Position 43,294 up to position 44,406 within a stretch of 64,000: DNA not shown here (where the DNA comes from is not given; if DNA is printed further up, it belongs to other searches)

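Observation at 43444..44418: Bacterial-type F420-dependent NADP reductase-like (COG2085) intronless gene beside a tRNA: horizontal-transfer candidate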

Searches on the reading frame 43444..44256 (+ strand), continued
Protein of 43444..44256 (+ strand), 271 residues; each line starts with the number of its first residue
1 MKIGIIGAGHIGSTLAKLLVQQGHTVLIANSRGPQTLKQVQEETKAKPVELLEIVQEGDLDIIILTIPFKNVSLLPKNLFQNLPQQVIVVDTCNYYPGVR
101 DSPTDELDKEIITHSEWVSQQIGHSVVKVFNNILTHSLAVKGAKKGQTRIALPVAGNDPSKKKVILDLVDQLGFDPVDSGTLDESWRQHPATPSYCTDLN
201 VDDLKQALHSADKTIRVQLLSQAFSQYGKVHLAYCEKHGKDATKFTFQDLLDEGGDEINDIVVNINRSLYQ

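Call 51: fold_search(model_id=the predicted structure, library=pdb)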
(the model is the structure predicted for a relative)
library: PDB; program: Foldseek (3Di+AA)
matches with E <= 10: 1977; with E <= 0.001: 615
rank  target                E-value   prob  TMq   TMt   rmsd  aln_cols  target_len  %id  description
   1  4huj_A                3.1e-16  1.00  0.62  0.81   2.9       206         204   32  Crystal structure of a hypothetical protein SMa0349 from Sinorhizobium meliloti (released 2012-12-12)
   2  4huj_B                6.9e-16  1.00  0.62  0.80   3.0       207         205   32  Crystal structure of a hypothetical protein SMa0349 from Sinorhizobium meliloti (released 2012-12-12)
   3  2vns_A                1.3e-12  1.00  0.56  0.83   2.9       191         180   25  Crystal Structure of the Membrane Proximal Oxidoreductase Domain of Human Steap3, the Dominant Ferric Reductase of the (released 2008-05-06)
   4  2vq3_A                1.6e-12  1.00  0.56  0.83   3.1       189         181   26  Crystal Structure of the Membrane Proximal Oxidoreductase Domain of Human Steap3, the Dominant Ferric Reductase of the (released 2008-05-06)
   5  7tai_A                2.6e-12  1.00  0.54  0.35  21.3       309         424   17  Structure of STEAP2 in complex with ligands (released 2023-01-25)
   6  2yjz_A                3.3e-12  1.00  0.54  0.81   3.5       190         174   25  Rat STEAP4 oxidoreductase domain complexed with NADP (released 2012-05-30)
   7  6hcy_A                2.0e-11  1.00  0.53  0.34   3.6       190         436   24  human STEAP4 bound to NADP, FAD, heme and Fe(III)-NTA. (released 2018-10-24)
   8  9pgw                  5.3e-11  1.00  0.55  0.81   3.2       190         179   19  Crystal structure of STEAP2 N-domain soaked with NADP+ (second collection) (released 2025-10-29)
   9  3dtt_A                1.5e-10  1.00  0.56  0.68   3.6       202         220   22  Crystal structure of a putative f420 dependent nadp-reductase (arth_0613) from arthrobacter sp. fb24 at 1.70 A resolut (released 2008-08-12)
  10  3dtt_B                2.2e-10  1.00  0.56  0.67   3.5       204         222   22  Crystal structure of a putative f420 dependent nadp-reductase (arth_0613) from arthrobacter sp. fb24 at 1.70 A resolut (released 2008-08-12)
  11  5n2i_D                9.2e-10  1.00  0.56  0.67   3.6       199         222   21  F420:NADPH oxidoreductase from Thermobifida fusca with NADP+ bound (released 2017-04-26)
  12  2raf_A                1.8e-09  1.00  0.46  0.64   5.4       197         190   21  Crystal structure of putative dinucleotide-binding oxidoreductase (NP_786167.1) from Lactobacillus plantarum at 1.60 A (released 2007-10-02)
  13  5n2i_B                2.3e-09  1.00  0.56  0.67   3.7       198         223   20  F420:NADPH oxidoreductase from Thermobifida fusca with NADP+ bound (released 2017-04-26)
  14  5n2i_A                4.4e-09  1.00  0.56  0.67   3.5       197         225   20  F420:NADPH oxidoreductase from Thermobifida fusca with NADP+ bound (released 2017-04-26)
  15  8bj5_D                8.6e-09  1.00  0.50  0.48   8.6       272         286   16  Imine Reductase IR007 from Amycolatopsis azurea (released 2023-09-20)
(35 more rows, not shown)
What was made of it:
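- On Fno/STEAP-type NADPH oxidoreductase fold: Foldseek matches to 4huj, 2vns, 2yjz, 5n2i and 3dtt, with probability 1.00 and TMt 0.67-0.83 (call 51).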

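Call 53: find_homologous_proteins(query=A7, max_evalue=1e-10)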
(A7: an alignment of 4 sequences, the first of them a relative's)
Query A7 (4 sequences) (271 aa, profile of the alignment): 7959 proteins with E <= 1e-10 among 8000 candidates; the best 120 are listed.
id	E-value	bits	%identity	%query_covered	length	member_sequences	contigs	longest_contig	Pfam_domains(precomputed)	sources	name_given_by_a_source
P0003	4.9e-142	490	49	96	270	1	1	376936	PF03446.22,PF02826.26,PF03807.24,PF01488.27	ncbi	ncbi:hypothetical protein ABK040_002967 [Willaertia magna]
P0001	1.5e-136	472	100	100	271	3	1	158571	PF03446.22,PF02826.26,PF03807.24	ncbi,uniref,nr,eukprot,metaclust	ncbi:predicted protein [Naegleria gruberi]|uniref:Predicted protein n=1 Tax=Naegleria gruberi TaxID=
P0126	1.5e-129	449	40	85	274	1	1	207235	PF10727.16,PF03446.22,PF02826.26,PF03807.24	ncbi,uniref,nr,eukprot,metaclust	ncbi:predicted protein [Naegleria gruberi]|uniref:Predicted protein n=1 Tax=Naegleria gruberi TaxID=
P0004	4.5e-92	326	49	99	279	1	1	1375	PF03446.22,PF02826.26,PF03807.24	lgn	-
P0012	9.3e-86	306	47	99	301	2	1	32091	PF03446.22,PF03807.24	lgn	-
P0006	1.7e-82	295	53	78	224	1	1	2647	PF10727.16,PF03446.22,PF02826.26,PF03807.24,PF07991.19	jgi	jgi:predicted dinucleotide-binding enzyme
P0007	2.3e-82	295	54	75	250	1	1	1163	PF10727.16,PF03446.22,PF02826.26,PF03807.24,PF07991.19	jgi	jgi:predicted dinucleotide-binding enzyme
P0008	3.0e-82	294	53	78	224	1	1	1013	PF10727.16,PF03446.22,PF02826.26,PF03807.24,PF07991.19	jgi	jgi:predicted dinucleotide-binding enzyme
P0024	3.7e-82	294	50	80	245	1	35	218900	PF10727.16,PF03446.22,PF02826.26,PF03807.24,PF07991.19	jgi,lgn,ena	-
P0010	4.1e-82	294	54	75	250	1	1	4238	PF10727.16,PF03446.22,PF02826.26,PF03807.24,PF07991.19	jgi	jgi:predicted dinucleotide-binding enzyme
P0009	4.7e-82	294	54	75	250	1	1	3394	PF10727.16,PF03446.22,PF02826.26,PF03807.24,PF07991.19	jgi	jgi:predicted dinucleotide-binding enzyme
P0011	4.8e-82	294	54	75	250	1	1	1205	PF10727.16,PF03446.22,PF02826.26,PF03807.24,PF07991.19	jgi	jgi:predicted dinucleotide-binding enzyme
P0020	7.7e-82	293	50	79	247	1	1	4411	PF10727.16,PF03446.22,PF02826.26,PF03807.24,PF07991.19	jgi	jgi:predicted dinucleotide-binding enzyme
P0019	8.1e-82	293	50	80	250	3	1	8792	PF10727.16,PF03446.22,PF02826.26,PF03807.24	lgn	-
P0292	8.8e-82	293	50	83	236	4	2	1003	PF10727.16,PF03446.22,PF02826.26,PF03807.24,PF07991.19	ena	-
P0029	1.4e-81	292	51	77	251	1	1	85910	PF10727.16,PF03446.22,PF02826.26,PF03807.24,PF07991.19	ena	-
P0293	1.5e-81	292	49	83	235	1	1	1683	PF10727.16,PF03446.22,PF02826.26,PF03807.24,PF07991.19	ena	-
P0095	1.9e-81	292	48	80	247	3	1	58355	PF10727.16,PF03446.22,PF02826.26,PF03807.24,PF07991.19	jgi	jgi:predicted dinucleotide-binding enzyme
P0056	3.1e-81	291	52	74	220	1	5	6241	PF10727.16,PF03446.22,PF02826.26,PF03807.24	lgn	-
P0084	3.6e-81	291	47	79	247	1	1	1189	PF10727.16,PF03446.22,PF02826.26,PF03807.24,PF07991.19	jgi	jgi:predicted dinucleotide-binding enzyme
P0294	5.3e-81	290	48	85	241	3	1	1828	PF10727.16,PF03446.22,PF02826.26,PF03807.24,PF07991.19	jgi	jgi:predicted dinucleotide-binding enzyme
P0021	8.0e-81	290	51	79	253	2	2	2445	PF10727.16,PF03446.22,PF02826.26,PF01210.30,PF03807.24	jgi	jgi:8-hydroxy-5-deazaflavin:NADPH oxidoreductase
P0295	8.8e-81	289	50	77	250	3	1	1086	PF03446.22,PF02826.26,PF03807.24,PF07991.19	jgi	-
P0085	1.2e-80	289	47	87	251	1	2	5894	PF10727.16,PF03446.22,PF02826.26,PF03807.24,PF07991.19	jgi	jgi:predicted dinucleotide-binding enzyme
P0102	1.3e-80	289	53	72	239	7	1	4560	PF10727.16,PF03446.22,PF02826.26,PF03807.24,PF07991.19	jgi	-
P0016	1.5e-80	289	53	73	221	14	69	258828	PF03446.22,PF02826.26,PF03807.24,PF07991.19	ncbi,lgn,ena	ncbi:MAG: NAD(P)-binding domain-containing protein [Caldibacillus sp.]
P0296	1.7e-80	288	50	79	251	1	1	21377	PF03446.22,PF02826.26,PF03807.24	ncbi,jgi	jgi:hypothetical protein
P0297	2.1e-80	288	50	74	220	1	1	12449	PF10727.16,PF03446.22,PF02826.26,PF03807.24,PF07991.19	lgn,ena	-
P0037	2.1e-80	288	50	78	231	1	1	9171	PF03446.22,PF02826.26,PF03807.24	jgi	jgi:8-hydroxy-5-deazaflavin:NADPH oxidoreductase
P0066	2.2e-80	288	50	79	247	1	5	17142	PF10727.16,PF03446.22,PF02826.26,PF03807.24,PF07991.19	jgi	jgi:predicted dinucleotide-binding enzyme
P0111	2.6e-80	288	53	73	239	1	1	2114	PF10727.16,PF03446.22,PF02826.26,PF03807.24,PF07991.19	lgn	-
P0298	2.8e-80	288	53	72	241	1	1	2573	PF10727.16,PF03446.22,PF02826.26,PF03807.24,PF07991.19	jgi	jgi:hypothetical protein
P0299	2.8e-80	288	49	77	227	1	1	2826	PF10727.16,PF03446.22,PF02826.26,PF03807.24,PF07991.19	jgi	jgi:predicted dinucleotide-binding enzyme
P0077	2.9e-80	288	49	74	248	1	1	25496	PF03446.22,PF02826.26,PF03807.24,PF07991.19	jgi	jgi:8-hydroxy-5-deazaflavin:NADPH oxidoreductase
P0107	3.0e-80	288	49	80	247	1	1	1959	PF03446.22,PF02826.26,PF03807.24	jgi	jgi:8-hydroxy-5-deazaflavin:NADPH oxidoreductase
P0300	3.2e-80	288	52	73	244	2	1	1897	PF10727.16,PF03446.22,PF02826.26,PF03807.24,PF07991.19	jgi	jgi:predicted dinucleotide-binding enzyme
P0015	3.9e-80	287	53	74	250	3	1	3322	PF03446.22,PF02826.26,PF03807.24,PF07991.19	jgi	jgi:predicted dinucleotide-binding enzyme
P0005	4.2e-80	287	52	79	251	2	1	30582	PF03446.22,PF02826.26,PF03807.24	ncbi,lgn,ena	-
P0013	5.1e-80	287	51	78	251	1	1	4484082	PF10727.16,PF03446.22,PF02826.26,PF03807.24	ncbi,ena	-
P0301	5.3e-80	287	50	74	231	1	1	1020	PF03446.22,PF02826.26,PF03807.24,PF07991.19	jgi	jgi:8-hydroxy-5-deazaflavin:NADPH oxidoreductase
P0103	5.7e-80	287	52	73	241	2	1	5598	PF10727.16,PF03446.22,PF02826.26,PF03807.24,PF07991.19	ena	-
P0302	6.3e-80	287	50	75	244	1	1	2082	PF03446.22,PF02826.26,PF03807.24,PF07991.19,PF01488.27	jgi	jgi:8-hydroxy-5-deazaflavin:NADPH oxidoreductase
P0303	7.0e-80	286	52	73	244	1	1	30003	PF10727.16,PF03446.22,PF02826.26,PF03807.24,PF07991.19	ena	-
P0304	7.3e-80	286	48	74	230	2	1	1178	PF03446.22,PF02826.26,PF03807.24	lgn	-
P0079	8.1e-80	286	53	72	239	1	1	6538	PF10727.16,PF03446.22,PF02826.26,PF03807.24,PF07991.19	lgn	-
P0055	9.0e-80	286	53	73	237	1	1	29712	PF10727.16,PF03446.22,PF02826.26,PF03807.24,PF07991.19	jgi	jgi:predicted dinucleotide-binding enzyme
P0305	9.2e-80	286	49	77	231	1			PF10727.16,PF03446.22,PF02826.26,PF03807.24,PF07991.19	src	-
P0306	9.6e-80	286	54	73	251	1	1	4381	PF03446.22,PF02826.26,PF03807.24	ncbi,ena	-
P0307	9.9e-80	286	53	72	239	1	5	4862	PF10727.16,PF03446.22,PF02826.26,PF03807.24,PF07991.19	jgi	jgi:predicted dinucleotide-binding enzyme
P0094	1.0e-79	286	52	73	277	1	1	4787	PF10727.16,PF03446.22,PF02826.26,PF03807.24,PF07991.19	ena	-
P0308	1.0e-79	286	51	72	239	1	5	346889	PF10727.16,PF03446.22,PF02826.26,PF03807.24,PF07991.19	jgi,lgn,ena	-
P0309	1.1e-79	286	49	83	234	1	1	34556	PF03446.22,PF02826.26,PF03807.24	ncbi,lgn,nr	ncbi:MAG: NADP oxidoreductase [Myxococcaceae bacterium]|nr:MAG: NADP oxidoreductase [Myxococcaceae b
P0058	1.1e-79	286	53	72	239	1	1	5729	PF10727.16,PF03446.22,PF02826.26,PF03807.24,PF07991.19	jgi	jgi:predicted dinucleotide-binding enzyme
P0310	1.2e-79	286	47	87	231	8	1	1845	PF03446.22,PF02826.26,PF03807.24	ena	-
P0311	1.3e-79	286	49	74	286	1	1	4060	PF10727.16,PF03446.22,PF02826.26,PF03807.24,PF07991.19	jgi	-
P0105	1.3e-79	286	51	79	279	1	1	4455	PF10727.16,PF03446.22,PF02826.26,PF03807.24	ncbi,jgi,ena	jgi:predicted dinucleotide-binding enzyme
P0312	1.3e-79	286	51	72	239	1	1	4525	PF10727.16,PF03446.22,PF02826.26,PF03807.24,PF07991.19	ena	-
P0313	1.4e-79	285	51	71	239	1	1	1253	PF10727.16,PF03446.22,PF02826.26,PF03807.24,PF07991.19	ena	-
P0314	1.5e-79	285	51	72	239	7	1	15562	PF10727.16,PF03446.22,PF02826.26,PF03807.24,PF07991.19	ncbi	-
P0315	1.6e-79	285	50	80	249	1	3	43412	PF10727.16,PF03446.22,PF02826.26,PF03807.24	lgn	-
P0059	1.7e-79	285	50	76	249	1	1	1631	PF10727.16,PF03446.22,PF02826.26,PF03807.24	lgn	-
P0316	1.8e-79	285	47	76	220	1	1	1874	PF03446.22,PF02826.26,PF03807.24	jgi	jgi:hypothetical protein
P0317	1.8e-79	285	53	72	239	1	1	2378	PF10727.16,PF03446.22,PF02826.26,PF03807.24,PF07991.19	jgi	jgi:predicted dinucleotide-binding enzyme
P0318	1.9e-79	285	46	75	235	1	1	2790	PF03446.22,PF02826.26,PF03807.24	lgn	-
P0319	1.9e-79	285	51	72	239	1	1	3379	PF10727.16,PF03446.22,PF02826.26,PF03807.24,PF07991.19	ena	-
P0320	2.0e-79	285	51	72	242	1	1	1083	PF10727.16,PF03446.22,PF02826.26,PF03807.24,PF07991.19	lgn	-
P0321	2.0e-79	285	53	73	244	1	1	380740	PF10727.16,PF03446.22,PF02826.26,PF03807.24,PF07991.19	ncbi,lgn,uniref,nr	ncbi:hypothetical protein SAMN02745146_2828 [Hymenobacter daecheongensis DSM 21074]|uniref:Pyrroline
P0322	2.0e-79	285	51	75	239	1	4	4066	PF10727.16,PF03446.22,PF02826.26,PF03807.24,PF07991.19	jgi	jgi:predicted dinucleotide-binding enzyme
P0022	2.1e-79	285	52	73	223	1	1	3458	PF03446.22,PF02826.26,PF03807.24,PF07991.19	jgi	jgi:predicted dinucleotide-binding enzyme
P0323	2.1e-79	285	51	70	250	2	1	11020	PF03446.22,PF02826.26,PF03807.24,PF07991.19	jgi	jgi:predicted dinucleotide-binding enzyme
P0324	2.3e-79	285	47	86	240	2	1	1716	PF10727.16,PF03446.22,PF02826.26,PF03807.24,PF07991.19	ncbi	-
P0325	2.3e-79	285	48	76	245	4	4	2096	PF03446.22,PF02826.26,PF03807.24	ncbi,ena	-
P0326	2.4e-79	285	53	72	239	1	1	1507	PF10727.16,PF03446.22,PF02826.26,PF03807.24,PF07991.19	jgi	jgi:predicted dinucleotide-binding enzyme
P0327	2.5e-79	285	51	72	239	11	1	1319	PF10727.16,PF03446.22,PF02826.26,PF03807.24,PF07991.19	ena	-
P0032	2.8e-79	284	51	69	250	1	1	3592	PF10727.16,PF03446.22,PF02826.26,PF03807.24,PF07991.19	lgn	-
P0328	2.9e-79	284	50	73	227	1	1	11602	PF10727.16,PF03446.22,PF02826.26,PF03807.24,PF07991.19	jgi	jgi:8-hydroxy-5-deazaflavin:NADPH oxidoreductase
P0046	3.1e-79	284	52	72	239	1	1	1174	PF10727.16,PF03446.22,PF02826.26,PF03807.24,PF07991.19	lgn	-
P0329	3.3e-79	284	49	74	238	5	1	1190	PF03446.22,PF02826.26,PF03807.24,PF07991.19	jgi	jgi:predicted dinucleotide-binding enzyme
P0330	3.5e-79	284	48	81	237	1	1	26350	PF10727.16,PF03446.22,PF02826.26,PF03807.24,PF07991.19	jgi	jgi:predicted dinucleotide-binding enzyme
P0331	3.7e-79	284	52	72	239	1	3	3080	PF10727.16,PF03446.22,PF02826.26,PF03807.24,PF07991.19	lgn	-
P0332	3.7e-79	284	-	-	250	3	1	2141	PF03446.22,PF02826.26,PF03807.24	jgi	jgi:predicted dinucleotide-binding enzyme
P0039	3.8e-79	284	51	74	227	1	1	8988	PF10727.16,PF03446.22,PF02826.26,PF03807.24,PF07991.19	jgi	jgi:predicted dinucleotide-binding enzyme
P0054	3.9e-79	284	50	74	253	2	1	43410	PF10727.16,PF03446.22,PF02826.26,PF03807.24,PF07991.19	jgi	jgi:predicted dinucleotide-binding enzyme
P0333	3.9e-79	284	51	75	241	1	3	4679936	PF10727.16,PF03446.22,PF02826.26,PF03807.24,PF07991.19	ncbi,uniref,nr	ncbi:NAD(P)-binding domain-containing protein [Hymenobacter ginsengisoli]|uniref:NAD(P)-binding doma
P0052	4.2e-79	284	47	79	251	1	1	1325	PF10727.16,PF03446.22,PF02826.26,PF03807.24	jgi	jgi:8-hydroxy-5-deazaflavin:NADPH oxidoreductase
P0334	4.3e-79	284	48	84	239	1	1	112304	PF10727.16,PF03446.22,PF02826.26,PF03807.24,PF07991.19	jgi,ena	-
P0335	4.5e-79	284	49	77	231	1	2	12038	PF10727.16,PF03446.22,PF02826.26,PF03807.24,PF07991.19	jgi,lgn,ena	-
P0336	4.7e-79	284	48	79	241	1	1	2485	PF10727.16,PF03446.22,PF02826.26,PF03807.24,PF07991.19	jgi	jgi:predicted dinucleotide-binding enzyme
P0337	4.7e-79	284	48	77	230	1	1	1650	PF03446.22,PF02826.26,PF03807.24,PF07991.19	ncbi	-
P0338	4.8e-79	284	49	78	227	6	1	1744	PF03446.22,PF02826.26,PF03807.24,PF07991.19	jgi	jgi:predicted dinucleotide-binding enzyme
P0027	4.8e-79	284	52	71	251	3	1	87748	PF10727.16,PF03446.22,PF02826.26,PF03807.24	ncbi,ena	-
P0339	4.9e-79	284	52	72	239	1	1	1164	PF10727.16,PF03446.22,PF02826.26,PF03807.24,PF07991.19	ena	-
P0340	5.6e-79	284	49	74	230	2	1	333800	PF10727.16,PF03446.22,PF02826.26,PF03807.24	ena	-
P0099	5.6e-79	284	52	73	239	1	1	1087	PF10727.16,PF03446.22,PF02826.26,PF03807.24,PF07991.19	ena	-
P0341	5.6e-79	284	46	83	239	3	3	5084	PF10727.16,PF03446.22,PF02826.26,PF03807.24,PF07991.19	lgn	-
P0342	5.8e-79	283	48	74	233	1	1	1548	PF10727.16,PF03446.22,PF02826.26,PF03807.24,PF07991.19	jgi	jgi:predicted dinucleotide-binding enzyme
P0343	5.8e-79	283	51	73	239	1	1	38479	PF10727.16,PF03446.22,PF02826.26,PF03807.24,PF07991.19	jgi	jgi:predicted dinucleotide-binding enzyme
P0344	5.9e-79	283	53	71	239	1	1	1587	PF10727.16,PF03446.22,PF02826.26,PF03807.24,PF07991.19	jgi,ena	-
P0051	6.0e-79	283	50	77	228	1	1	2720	PF03446.22,PF02826.26,PF03807.24,PF07991.19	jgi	jgi:predicted dinucleotide-binding enzyme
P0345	6.3e-79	283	45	83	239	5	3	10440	PF10727.16,PF03446.22,PF02826.26,PF03807.24,PF07991.19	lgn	-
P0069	6.6e-79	283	47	79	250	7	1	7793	PF10727.16,PF03446.22,PF02826.26,PF03807.24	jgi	jgi:8-hydroxy-5-deazaflavin:NADPH oxidoreductase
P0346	6.8e-79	283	47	74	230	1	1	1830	PF03446.22,PF02826.26,PF03807.24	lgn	-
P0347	6.9e-79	283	50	72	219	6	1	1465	PF03446.22,PF02826.26,PF03807.24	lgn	-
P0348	7.1e-79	283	54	78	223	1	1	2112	PF03446.22,PF02826.26,PF03807.24,PF07991.19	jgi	jgi:predicted dinucleotide-binding enzyme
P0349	7.1e-79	283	48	74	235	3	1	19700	PF10727.16,PF03446.22,PF02826.26,PF03807.24,PF07991.19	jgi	-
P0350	7.2e-79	283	50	74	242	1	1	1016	PF03446.22,PF02826.26,PF03807.24,PF07991.19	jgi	jgi:8-hydroxy-5-deazaflavin:NADPH oxidoreductase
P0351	7.5e-79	283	52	73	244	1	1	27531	PF10727.16,PF03446.22,PF02826.26,PF03807.24,PF07991.19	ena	-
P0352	7.5e-79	283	48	79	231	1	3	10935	PF10727.16,PF02558.23,PF03446.22,PF02826.26,PF03807.24,PF07991.19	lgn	-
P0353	7.8e-79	283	48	84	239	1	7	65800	PF10727.16,PF03446.22,PF02826.26,PF03807.24,PF07991.19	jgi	jgi:predicted dinucleotide-binding enzyme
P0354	7.9e-79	283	48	84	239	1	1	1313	PF10727.16,PF03446.22,PF02826.26,PF03807.24,PF07991.19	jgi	jgi:predicted dinucleotide-binding enzyme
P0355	7.9e-79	283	50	74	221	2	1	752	PF03446.22,PF02826.26,PF03807.24,PF07991.19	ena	-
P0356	8.1e-79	283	52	71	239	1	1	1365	PF10727.16,PF03446.22,PF02826.26,PF03807.24,PF07991.19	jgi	jgi:predicted dinucleotide-binding enzyme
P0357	8.1e-79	283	51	72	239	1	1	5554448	PF10727.16,PF03446.22,PF02826.26,PF03807.24,PF07991.19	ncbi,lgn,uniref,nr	ncbi:NADPH-dependent F420 reductase [Massilia sp. 9096]|uniref:NADPH-dependent F420 reductase n=1 Ta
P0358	8.2e-79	283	50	73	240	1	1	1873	PF10727.16,PF03446.22,PF02826.26,PF03807.24,PF07991.19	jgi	jgi:predicted dinucleotide-binding enzyme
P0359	9.4e-79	283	51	73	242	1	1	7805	PF10727.16,PF03446.22,PF02826.26,PF03807.24,PF07991.19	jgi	jgi:predicted dinucleotide-binding enzyme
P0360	9.4e-79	283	51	72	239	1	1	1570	PF10727.16,PF03446.22,PF02826.26,PF03807.24,PF07991.19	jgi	jgi:predicted dinucleotide-binding enzyme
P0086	9.6e-79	283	50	77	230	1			PF03446.22,PF02826.26,PF03807.24,PF07991.19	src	-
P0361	1.0e-78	283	47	82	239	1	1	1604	PF10727.16,PF03446.22,PF02826.26,PF03807.24,PF07991.19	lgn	-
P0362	1.0e-78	283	50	74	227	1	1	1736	PF10727.16,PF03446.22,PF02826.26,PF03807.24,PF07991.19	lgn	-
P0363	1.0e-78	283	44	95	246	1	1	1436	PF10727.16,PF02153.24,PF03446.22,PF02826.26,PF03807.24,PF07991.19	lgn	-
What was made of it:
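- These two are the best non-amoeba profile hits, at 326 and 306 bits against 295 or less for the rest (call 53). No other eukaryote appears in the listed hits even with an amoeba-specific profile (call 53).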
